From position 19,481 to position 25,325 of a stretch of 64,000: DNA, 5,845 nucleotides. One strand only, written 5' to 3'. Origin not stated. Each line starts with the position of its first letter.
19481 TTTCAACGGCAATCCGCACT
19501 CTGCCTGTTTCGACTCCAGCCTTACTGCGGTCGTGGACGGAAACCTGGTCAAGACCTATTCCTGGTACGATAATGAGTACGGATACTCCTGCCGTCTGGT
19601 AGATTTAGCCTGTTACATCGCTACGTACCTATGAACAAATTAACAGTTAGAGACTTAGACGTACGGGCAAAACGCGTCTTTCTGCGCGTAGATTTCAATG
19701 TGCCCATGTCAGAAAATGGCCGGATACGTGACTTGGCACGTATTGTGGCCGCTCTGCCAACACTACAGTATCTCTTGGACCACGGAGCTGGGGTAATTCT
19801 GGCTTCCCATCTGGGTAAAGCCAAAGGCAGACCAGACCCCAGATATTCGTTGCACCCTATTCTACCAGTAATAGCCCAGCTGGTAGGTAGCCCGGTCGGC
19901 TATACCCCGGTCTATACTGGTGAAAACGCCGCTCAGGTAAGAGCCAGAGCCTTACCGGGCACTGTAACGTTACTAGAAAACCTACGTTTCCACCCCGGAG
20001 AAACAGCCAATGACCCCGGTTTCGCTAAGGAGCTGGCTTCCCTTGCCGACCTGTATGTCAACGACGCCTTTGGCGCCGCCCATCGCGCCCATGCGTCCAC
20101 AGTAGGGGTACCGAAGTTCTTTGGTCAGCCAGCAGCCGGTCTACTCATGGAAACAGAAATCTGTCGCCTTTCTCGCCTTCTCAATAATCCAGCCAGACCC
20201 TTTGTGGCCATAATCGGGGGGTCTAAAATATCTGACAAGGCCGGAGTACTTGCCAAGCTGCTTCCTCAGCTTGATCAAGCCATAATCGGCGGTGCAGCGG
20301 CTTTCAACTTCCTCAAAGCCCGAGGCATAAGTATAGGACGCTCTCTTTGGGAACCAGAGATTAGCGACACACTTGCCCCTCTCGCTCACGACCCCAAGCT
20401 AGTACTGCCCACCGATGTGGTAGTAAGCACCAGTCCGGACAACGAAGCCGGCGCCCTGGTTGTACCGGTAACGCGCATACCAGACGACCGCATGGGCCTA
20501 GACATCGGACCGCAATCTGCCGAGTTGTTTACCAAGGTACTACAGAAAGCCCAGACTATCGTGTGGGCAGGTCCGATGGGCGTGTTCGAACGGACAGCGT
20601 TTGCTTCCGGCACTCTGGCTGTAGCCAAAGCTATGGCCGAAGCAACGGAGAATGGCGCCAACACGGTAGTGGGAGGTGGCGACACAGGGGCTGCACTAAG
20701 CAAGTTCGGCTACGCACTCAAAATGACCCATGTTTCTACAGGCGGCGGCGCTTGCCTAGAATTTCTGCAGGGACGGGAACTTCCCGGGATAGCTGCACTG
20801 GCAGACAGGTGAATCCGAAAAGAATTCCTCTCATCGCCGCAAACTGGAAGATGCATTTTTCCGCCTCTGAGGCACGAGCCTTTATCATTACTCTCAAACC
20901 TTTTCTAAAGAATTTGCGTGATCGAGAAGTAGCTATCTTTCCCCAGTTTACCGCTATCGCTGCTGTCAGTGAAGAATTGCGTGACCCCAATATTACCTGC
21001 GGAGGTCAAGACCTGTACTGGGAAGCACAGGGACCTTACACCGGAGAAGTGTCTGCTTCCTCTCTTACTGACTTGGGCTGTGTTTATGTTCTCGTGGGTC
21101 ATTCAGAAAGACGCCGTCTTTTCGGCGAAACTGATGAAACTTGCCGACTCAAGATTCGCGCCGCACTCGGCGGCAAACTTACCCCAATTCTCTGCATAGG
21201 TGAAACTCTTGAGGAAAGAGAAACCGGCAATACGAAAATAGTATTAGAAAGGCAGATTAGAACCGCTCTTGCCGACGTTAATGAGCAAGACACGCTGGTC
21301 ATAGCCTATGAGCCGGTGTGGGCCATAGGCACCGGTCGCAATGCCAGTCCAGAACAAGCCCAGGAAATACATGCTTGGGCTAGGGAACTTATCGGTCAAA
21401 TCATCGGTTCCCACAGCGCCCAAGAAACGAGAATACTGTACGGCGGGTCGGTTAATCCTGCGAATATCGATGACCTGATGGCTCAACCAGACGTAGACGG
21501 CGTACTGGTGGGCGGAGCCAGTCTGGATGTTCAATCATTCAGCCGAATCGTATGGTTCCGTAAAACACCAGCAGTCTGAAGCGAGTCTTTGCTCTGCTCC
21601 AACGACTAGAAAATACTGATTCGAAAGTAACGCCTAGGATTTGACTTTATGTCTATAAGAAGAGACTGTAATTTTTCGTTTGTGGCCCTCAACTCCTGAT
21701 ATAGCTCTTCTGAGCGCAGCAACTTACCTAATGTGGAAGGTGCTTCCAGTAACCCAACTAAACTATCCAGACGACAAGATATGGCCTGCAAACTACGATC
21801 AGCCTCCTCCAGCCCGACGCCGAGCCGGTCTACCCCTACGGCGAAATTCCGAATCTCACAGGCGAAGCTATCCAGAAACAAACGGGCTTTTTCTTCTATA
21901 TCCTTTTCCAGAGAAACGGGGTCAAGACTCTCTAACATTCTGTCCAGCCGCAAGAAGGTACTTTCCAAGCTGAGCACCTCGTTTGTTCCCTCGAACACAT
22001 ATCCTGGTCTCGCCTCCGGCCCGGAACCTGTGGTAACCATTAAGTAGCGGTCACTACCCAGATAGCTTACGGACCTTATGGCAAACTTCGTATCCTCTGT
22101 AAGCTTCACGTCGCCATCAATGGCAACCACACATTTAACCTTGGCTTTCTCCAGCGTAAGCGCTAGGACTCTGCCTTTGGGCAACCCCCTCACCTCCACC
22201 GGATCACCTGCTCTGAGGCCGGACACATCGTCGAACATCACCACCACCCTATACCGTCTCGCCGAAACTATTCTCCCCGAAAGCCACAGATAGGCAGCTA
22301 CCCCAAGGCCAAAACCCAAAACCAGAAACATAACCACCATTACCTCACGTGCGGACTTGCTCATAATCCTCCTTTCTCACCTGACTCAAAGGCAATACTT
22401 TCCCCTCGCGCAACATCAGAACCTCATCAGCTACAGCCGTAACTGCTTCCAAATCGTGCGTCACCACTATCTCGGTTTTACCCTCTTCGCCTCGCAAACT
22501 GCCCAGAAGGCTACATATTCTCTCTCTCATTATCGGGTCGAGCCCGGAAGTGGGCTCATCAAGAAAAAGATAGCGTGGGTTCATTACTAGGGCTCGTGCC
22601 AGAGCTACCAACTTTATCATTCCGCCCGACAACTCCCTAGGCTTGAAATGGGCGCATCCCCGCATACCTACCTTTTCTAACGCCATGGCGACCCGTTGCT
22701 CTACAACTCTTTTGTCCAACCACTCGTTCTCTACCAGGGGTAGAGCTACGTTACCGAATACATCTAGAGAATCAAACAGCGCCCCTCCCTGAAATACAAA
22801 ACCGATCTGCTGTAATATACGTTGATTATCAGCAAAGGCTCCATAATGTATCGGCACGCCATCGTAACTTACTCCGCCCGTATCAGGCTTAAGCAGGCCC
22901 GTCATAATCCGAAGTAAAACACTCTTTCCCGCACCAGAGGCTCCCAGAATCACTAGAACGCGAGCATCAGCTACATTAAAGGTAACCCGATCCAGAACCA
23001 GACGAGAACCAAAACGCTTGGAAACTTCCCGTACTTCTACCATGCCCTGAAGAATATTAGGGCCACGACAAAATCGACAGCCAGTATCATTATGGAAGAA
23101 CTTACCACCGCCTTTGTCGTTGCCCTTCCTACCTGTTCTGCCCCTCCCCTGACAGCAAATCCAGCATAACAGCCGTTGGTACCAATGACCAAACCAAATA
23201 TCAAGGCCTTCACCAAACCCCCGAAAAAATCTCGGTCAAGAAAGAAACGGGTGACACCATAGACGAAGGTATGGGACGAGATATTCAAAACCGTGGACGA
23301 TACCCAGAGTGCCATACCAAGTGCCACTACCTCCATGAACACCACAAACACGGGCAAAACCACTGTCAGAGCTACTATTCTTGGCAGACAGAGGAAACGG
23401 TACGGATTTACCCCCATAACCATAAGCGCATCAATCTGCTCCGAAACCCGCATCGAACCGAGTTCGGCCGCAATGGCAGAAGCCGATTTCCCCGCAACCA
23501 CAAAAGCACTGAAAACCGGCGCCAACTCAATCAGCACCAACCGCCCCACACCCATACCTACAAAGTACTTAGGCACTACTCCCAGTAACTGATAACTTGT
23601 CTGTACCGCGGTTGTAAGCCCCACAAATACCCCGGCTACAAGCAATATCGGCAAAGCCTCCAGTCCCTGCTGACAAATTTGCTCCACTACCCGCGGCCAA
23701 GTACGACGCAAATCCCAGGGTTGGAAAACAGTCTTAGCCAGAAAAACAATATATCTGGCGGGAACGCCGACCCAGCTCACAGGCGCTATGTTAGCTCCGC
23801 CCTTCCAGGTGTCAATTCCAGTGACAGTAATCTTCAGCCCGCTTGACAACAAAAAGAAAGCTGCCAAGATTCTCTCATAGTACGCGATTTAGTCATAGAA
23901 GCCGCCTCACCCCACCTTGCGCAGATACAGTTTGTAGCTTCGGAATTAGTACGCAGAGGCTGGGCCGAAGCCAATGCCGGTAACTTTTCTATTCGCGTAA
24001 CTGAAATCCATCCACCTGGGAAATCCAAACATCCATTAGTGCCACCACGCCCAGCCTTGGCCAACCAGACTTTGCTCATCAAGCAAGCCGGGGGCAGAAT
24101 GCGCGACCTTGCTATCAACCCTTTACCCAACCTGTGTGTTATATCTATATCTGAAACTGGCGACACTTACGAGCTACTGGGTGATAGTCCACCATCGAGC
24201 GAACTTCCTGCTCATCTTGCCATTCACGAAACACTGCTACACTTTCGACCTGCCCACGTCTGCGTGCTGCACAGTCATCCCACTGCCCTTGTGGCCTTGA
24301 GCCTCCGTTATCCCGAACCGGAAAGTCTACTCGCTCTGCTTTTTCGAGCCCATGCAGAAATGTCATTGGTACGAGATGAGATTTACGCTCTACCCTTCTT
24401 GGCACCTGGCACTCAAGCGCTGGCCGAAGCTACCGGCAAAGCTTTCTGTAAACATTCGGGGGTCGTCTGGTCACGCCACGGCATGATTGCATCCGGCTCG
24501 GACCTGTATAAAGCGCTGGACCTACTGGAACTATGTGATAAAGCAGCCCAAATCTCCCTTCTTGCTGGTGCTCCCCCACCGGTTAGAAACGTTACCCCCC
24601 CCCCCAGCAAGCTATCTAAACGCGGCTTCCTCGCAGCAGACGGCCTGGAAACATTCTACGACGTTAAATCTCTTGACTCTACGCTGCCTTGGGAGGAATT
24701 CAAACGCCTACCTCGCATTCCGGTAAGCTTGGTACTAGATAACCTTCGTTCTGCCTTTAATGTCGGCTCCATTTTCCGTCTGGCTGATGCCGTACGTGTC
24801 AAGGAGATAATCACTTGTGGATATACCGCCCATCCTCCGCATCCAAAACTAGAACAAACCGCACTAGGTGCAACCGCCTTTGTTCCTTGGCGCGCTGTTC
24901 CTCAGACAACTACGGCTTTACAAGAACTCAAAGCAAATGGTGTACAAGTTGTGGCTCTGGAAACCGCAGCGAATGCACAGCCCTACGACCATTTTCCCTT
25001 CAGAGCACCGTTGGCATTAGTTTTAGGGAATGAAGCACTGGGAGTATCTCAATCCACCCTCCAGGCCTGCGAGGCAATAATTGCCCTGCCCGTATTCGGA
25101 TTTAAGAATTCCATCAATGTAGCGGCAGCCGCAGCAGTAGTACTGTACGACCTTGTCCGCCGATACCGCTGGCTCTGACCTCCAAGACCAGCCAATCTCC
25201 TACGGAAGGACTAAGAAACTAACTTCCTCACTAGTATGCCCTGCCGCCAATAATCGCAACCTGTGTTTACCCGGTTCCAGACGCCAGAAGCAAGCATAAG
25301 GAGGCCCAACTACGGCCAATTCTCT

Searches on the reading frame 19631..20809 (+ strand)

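Call 54: search_protein_families(library=pfam, proteins=[window:19631-20809:+], max_evalue=0.00001)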
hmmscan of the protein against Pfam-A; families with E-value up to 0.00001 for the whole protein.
window:19631-20809:+ (393 aa): 1 family
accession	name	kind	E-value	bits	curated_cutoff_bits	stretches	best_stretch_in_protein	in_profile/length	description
PF00162.24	PGK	-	3e-137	458.1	27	1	6-382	1-379/379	Phosphoglycerate kinase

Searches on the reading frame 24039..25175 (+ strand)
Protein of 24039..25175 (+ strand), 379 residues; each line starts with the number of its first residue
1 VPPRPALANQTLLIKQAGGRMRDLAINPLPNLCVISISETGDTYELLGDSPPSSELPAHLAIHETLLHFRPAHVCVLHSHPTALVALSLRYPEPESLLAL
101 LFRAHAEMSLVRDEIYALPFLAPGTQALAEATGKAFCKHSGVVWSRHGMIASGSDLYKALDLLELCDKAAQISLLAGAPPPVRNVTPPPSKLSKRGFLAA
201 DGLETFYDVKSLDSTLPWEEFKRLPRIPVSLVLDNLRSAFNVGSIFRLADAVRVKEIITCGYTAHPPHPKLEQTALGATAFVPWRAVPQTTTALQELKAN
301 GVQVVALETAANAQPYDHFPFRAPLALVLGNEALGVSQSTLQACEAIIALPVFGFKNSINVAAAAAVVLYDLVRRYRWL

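Call 54: search_protein_families(library=pfam, proteins=[window:24039-25175:+], max_evalue=0.00001)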
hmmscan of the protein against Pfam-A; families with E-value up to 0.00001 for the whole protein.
window:24039-25175:+ (379 aa): 2 families
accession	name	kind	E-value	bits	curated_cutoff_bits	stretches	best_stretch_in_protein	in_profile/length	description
PF00588.24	SpoU_methylase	-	4.7e-32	111.5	29.7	1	229-370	2-142/142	SpoU rRNA Methylase family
PF00596.27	Aldolase_II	-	1.3e-21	77.7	22.2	1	11-173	31-182/183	Class II Aldolase and Adducin N-terminal domain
